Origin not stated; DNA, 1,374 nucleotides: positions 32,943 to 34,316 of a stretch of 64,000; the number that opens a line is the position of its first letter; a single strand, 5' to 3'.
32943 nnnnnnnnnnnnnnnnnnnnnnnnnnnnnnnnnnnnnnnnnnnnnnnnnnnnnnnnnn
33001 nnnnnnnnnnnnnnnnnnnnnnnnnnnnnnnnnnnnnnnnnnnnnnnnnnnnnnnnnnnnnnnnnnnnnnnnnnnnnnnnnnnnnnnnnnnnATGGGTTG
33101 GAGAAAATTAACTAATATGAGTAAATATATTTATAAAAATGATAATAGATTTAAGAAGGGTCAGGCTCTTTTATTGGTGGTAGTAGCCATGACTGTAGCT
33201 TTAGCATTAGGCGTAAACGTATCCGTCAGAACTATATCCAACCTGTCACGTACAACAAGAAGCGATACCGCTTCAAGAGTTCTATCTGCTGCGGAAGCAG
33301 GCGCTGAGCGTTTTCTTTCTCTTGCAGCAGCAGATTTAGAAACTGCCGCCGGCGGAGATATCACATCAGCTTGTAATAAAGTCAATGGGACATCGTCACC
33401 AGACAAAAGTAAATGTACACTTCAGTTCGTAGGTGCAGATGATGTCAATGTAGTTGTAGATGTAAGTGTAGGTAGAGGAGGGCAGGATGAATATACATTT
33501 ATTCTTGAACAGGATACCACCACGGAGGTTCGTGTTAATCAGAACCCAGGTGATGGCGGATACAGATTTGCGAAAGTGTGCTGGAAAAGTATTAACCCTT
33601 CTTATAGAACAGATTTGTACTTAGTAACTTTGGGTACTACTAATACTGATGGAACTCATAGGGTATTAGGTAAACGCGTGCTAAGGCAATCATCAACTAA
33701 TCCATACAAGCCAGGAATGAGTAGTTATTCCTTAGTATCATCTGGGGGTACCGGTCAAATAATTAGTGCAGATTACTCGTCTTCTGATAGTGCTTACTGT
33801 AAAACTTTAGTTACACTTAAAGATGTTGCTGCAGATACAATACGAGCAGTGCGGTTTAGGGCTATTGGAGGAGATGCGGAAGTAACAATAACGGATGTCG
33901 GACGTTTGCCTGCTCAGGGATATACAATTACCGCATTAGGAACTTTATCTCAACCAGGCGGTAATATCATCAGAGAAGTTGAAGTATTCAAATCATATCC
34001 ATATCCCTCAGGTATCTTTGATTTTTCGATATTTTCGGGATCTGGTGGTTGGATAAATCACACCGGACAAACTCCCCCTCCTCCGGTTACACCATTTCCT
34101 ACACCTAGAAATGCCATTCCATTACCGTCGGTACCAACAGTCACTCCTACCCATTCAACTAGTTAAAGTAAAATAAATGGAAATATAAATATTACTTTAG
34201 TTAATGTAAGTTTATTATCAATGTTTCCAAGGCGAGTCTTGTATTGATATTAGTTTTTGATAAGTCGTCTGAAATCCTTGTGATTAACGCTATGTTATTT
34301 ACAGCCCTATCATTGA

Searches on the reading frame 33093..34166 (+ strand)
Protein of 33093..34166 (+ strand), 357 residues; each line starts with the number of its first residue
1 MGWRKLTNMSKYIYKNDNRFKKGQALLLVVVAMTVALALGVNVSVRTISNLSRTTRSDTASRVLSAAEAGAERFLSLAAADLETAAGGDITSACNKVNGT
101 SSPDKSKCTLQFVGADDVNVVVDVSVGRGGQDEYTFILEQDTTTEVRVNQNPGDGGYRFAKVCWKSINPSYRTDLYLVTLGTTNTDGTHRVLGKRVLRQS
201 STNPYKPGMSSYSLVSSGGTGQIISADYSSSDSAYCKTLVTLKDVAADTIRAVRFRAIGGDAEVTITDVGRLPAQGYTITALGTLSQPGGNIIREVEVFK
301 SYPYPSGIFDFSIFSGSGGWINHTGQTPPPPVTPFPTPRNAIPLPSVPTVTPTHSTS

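Call 10: search_protein_families(library=pfam, proteins=[window:33093-34166:+], max_evalue=0.001)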
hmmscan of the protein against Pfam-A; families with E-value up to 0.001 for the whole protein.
window:33093-34166:+ (357 aa): 0 families

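Call 25: search_protein_families(library=ncbifam, proteins=[window:33093-34166:+], max_evalue=1)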
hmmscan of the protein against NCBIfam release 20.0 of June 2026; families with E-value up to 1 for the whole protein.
window:33093-34166:+ (357 aa): 1 family
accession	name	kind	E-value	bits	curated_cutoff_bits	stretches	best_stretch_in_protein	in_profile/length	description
NF040837.1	BMC_EutD_Gpos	exception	0.098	12.1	315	0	243-293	10-60/205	ethanolamine utilization phosphate acetyltransferase EutD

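Call 31: search_protein_families(library=pfam, proteins=[window:33093-34166:+], max_evalue=10)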
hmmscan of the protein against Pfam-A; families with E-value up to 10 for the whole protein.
window:33093-34166:+ (357 aa): 0 families

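Call 33: find_homologous_proteins(query=window:33093-34163:+, max_evalue=0.001)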
Query window:33093-34163:+ (357 aa): 7 proteins with E <= 0.001 among 8000 candidates.
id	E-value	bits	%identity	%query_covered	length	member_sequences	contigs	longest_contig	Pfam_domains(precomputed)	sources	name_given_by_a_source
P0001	1.0e-233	793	100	100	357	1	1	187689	-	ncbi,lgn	-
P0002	1.5e-29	121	34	89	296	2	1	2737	-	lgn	-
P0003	7.3e-28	116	34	83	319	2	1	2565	-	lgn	-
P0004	4.4e-27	113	35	88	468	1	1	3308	PF07963.18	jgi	jgi:prepilin-type N-terminal cleavage/methylation domain-containing protein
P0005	2.3e-25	108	31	83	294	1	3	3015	-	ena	-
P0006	1.3e-20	92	31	84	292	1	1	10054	-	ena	-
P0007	5.7e-6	44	46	18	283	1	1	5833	PF14341.12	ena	-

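Call 34: find_encoding_contigs(protein=P0001, flank=1000, max_places=3)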
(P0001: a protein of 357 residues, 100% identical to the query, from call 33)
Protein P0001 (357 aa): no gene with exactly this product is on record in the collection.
